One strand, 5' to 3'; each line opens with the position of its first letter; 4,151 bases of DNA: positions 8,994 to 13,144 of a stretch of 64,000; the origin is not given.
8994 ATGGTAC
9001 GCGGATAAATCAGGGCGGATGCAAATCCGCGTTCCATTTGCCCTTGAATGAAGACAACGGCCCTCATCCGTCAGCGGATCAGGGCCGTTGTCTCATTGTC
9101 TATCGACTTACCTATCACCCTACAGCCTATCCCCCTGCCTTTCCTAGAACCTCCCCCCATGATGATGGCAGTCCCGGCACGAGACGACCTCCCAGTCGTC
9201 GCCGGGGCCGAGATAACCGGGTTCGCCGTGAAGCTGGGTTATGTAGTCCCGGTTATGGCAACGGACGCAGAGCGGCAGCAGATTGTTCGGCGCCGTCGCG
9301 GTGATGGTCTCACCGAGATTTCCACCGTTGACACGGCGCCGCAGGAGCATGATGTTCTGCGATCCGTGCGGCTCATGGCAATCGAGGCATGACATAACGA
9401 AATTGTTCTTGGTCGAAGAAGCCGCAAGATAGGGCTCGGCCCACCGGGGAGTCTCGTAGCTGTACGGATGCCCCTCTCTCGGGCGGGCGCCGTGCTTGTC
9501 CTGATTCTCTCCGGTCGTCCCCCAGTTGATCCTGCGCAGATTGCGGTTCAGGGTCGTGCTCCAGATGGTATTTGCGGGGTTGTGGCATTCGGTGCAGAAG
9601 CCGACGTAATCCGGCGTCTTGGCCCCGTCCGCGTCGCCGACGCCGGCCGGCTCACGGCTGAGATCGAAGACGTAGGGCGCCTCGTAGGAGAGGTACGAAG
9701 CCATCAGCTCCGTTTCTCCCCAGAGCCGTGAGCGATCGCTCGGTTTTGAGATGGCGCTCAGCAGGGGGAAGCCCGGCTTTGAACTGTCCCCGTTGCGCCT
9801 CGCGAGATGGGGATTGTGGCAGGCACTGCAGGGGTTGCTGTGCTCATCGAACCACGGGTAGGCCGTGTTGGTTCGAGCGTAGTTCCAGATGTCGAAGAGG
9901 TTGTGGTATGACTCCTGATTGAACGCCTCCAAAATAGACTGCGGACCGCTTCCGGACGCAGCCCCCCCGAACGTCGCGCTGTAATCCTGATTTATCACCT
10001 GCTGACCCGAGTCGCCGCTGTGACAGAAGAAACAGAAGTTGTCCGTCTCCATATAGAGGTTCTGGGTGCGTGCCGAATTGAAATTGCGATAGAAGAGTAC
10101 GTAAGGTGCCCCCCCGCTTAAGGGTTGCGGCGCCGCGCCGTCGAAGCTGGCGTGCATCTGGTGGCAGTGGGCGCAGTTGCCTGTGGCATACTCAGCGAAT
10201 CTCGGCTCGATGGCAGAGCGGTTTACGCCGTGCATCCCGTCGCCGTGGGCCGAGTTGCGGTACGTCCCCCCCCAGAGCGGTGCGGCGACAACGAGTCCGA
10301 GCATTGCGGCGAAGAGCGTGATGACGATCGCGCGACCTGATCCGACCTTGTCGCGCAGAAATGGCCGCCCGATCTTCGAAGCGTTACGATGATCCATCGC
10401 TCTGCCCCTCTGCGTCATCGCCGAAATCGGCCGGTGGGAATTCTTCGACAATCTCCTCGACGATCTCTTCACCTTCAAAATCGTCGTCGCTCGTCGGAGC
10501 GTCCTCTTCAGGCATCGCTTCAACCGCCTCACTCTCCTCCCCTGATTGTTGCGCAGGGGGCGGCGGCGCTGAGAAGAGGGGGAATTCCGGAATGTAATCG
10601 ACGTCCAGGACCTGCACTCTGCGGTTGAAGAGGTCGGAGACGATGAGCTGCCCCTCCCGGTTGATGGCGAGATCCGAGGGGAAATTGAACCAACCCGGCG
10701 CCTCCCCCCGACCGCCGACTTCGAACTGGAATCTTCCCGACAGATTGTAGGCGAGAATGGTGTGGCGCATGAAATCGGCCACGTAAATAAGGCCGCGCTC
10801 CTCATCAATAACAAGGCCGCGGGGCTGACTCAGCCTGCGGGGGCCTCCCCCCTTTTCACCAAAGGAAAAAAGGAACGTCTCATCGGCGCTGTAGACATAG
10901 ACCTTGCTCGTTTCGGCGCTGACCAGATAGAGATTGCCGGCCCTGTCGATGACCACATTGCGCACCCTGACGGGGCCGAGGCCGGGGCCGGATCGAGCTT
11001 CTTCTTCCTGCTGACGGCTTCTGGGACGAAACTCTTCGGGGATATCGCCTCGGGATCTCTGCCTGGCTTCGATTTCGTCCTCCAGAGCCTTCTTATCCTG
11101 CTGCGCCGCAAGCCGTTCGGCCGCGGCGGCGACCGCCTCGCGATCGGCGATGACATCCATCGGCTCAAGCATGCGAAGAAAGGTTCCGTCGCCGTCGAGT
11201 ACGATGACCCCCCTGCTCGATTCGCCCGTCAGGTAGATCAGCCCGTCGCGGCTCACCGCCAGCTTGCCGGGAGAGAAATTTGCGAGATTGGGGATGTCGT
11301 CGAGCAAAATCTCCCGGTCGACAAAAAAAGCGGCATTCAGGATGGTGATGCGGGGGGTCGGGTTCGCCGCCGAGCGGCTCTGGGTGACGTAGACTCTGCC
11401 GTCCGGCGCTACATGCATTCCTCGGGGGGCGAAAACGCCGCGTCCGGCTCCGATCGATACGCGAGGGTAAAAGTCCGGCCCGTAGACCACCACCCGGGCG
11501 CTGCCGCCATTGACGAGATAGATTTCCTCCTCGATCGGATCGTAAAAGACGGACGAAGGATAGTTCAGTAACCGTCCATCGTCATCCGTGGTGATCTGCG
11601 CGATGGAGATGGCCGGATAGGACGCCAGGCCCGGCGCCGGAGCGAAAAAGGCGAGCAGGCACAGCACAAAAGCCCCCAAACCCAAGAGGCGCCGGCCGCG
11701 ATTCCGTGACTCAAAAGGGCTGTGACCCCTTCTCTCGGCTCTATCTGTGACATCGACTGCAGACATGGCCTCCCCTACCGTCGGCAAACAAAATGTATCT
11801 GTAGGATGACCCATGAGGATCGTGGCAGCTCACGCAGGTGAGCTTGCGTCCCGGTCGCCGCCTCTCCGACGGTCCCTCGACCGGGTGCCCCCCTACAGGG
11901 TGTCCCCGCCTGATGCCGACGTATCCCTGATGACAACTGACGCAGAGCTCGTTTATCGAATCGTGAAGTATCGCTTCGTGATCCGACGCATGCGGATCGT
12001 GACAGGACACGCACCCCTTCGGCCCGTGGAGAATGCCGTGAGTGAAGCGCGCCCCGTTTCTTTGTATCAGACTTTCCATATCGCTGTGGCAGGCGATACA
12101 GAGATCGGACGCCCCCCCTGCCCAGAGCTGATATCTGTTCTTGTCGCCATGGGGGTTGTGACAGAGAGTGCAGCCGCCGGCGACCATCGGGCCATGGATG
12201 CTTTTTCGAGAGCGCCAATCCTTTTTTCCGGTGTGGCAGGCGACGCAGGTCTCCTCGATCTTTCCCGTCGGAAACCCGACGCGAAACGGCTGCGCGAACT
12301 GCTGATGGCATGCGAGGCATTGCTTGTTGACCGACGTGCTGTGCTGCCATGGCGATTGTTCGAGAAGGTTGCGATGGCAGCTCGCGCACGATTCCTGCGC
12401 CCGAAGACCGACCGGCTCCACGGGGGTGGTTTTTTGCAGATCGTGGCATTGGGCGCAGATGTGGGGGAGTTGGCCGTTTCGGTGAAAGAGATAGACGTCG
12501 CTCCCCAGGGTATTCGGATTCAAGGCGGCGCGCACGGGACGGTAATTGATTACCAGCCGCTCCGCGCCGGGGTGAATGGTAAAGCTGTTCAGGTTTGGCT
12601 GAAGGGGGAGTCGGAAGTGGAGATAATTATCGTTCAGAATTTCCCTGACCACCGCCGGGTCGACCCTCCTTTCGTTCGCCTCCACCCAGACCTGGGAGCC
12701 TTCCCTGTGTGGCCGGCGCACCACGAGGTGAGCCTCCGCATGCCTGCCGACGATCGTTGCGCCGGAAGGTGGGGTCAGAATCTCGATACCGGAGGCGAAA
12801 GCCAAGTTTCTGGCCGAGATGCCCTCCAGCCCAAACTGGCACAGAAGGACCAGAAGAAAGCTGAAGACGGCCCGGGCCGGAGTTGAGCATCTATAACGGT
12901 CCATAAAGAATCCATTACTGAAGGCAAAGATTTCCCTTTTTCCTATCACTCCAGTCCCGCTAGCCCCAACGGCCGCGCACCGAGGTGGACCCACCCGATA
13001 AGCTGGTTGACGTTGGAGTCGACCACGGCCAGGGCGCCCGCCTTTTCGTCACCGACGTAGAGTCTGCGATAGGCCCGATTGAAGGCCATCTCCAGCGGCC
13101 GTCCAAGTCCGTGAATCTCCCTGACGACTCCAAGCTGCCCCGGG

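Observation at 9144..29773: A 20.6-kb single-strand supercluster embeds OmcS-type cytochromes with giant multihemes, beta-propellers, a chaperone and an outer-membrane module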

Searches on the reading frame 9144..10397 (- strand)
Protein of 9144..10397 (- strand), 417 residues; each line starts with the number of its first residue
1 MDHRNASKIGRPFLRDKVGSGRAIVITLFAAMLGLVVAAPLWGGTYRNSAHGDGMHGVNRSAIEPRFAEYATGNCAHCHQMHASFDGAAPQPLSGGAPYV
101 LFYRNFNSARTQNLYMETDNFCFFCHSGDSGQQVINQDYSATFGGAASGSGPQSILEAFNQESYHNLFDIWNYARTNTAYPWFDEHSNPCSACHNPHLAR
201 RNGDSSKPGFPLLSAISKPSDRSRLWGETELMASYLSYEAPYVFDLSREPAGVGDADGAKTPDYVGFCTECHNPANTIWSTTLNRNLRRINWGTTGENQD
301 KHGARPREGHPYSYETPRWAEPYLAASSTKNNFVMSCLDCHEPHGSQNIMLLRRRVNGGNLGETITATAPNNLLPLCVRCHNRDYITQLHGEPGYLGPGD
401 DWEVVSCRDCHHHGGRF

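Call 5: search_protein_families(library=pfam, proteins=[window:9144-10397:-], max_evalue=0.01)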
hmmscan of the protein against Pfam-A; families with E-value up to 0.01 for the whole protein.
window:9144-10397:- (417 aa): 3 families
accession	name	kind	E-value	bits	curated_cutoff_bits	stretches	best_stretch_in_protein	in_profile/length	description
PF09699.15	Paired_CXXCH_1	-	7.8e-10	38.7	20.6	1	336-383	8-38/41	Doubled CXXCH motif (Paired_CXXCH_1)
PF14522.11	Cytochrome_C7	-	5.7e-09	36.1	24.8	1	334-412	13-67/67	Cytochrome c7 and related cytochrome c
PF22113.1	Mtrc-MtrF_II-IV_dom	-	3.4e-06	27.1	30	0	265-414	28-166/176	Outer membrane cytochrome MtrC/MtrF-like, domains II/IV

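Call 52: search_solved_structures(query=window:9144-10397:-, max_evalue=1)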
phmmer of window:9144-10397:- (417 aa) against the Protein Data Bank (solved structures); distinct sequences matched with E-value up to 1: 1.
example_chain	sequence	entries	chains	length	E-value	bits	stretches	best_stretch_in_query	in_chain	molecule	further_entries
7o0u_C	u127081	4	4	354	0.14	14.2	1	59-129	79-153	MULTIHEME_CYTC domain-containing protein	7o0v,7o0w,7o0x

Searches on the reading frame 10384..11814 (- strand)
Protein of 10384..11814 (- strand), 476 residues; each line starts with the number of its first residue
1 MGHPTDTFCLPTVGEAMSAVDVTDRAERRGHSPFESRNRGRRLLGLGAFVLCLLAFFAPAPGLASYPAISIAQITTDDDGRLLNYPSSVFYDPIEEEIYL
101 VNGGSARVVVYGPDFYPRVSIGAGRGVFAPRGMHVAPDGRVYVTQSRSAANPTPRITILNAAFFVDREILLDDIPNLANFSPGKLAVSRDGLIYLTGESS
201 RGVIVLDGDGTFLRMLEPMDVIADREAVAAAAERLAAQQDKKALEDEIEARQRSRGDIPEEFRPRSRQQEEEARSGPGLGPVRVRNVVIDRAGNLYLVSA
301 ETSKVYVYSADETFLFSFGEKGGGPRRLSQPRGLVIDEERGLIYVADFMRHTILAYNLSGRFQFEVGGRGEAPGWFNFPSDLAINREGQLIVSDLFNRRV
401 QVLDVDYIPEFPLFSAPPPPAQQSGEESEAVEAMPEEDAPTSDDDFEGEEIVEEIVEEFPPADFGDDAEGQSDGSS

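Call 5: search_protein_families(library=pfam, proteins=[window:10384-11814:-], max_evalue=0.01)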
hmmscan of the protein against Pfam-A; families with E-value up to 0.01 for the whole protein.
window:10384-11814:- (476 aa): 5 families
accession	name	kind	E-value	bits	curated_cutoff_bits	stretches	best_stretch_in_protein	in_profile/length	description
PF01436.27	NHL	-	2.2e-14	53.1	20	2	328-354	1-26/28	NHL repeat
PF17170.10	DUF5128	-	4.7e-09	36.3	22.9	1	293-361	54-123/321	6-bladed beta-propeller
PF06739.17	SBBP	-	1.1e-05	25.7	20.5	0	284-298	15-29/38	Beta-propeller repeat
PF01731.26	Arylesterase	-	0.00047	20.7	21.3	0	326-357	51-82/86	Arylesterase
PF25021.1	TEN_NHL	-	0.0084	15.6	27.1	0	376-402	329-355/357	Teneurin NHL domain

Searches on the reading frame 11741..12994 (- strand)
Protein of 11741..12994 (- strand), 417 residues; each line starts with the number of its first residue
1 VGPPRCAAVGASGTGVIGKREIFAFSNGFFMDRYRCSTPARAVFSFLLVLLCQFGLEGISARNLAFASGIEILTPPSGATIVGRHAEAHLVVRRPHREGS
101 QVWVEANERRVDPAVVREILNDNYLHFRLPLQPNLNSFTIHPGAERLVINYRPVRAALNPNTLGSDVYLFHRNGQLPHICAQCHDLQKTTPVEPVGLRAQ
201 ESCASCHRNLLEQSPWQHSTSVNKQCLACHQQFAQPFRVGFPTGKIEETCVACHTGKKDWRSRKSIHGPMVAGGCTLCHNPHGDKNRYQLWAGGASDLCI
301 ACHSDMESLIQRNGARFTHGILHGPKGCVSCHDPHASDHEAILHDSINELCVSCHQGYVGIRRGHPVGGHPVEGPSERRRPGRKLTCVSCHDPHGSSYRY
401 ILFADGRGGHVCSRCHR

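Call 5: search_protein_families(library=pfam, proteins=[window:11741-12994:-], max_evalue=0.01)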
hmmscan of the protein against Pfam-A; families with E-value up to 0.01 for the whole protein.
window:11741-12994:- (417 aa): 6 families
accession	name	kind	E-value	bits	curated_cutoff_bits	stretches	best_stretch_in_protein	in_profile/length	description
PF09699.15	Paired_CXXCH_1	-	1e-31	108.7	20.6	3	267-306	1-39/41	Doubled CXXCH motif (Paired_CXXCH_1)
PF14522.11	Cytochrome_C7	-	1.3e-12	47.8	24.8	2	216-280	6-67/67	Cytochrome c7 and related cytochrome c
PF14537.11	Cytochrom_c3_2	-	1.2e-11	45.3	25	2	274-356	8-79/79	Cytochrome c3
PF22113.1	Mtrc-MtrF_II-IV_dom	-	2.3e-07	30.9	30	2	247-395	6-167/176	Outer membrane cytochrome MtrC/MtrF-like, domains II/IV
PF22678.1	Cytochrom_c_NrfB-like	-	0.00024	22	27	0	296-354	33-89/89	Cytochrome c-type protein NrfB-like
PF02085.21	Cytochrom_CIII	-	0.00043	21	22.9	0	166-254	20-101/101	Class III cytochrome C family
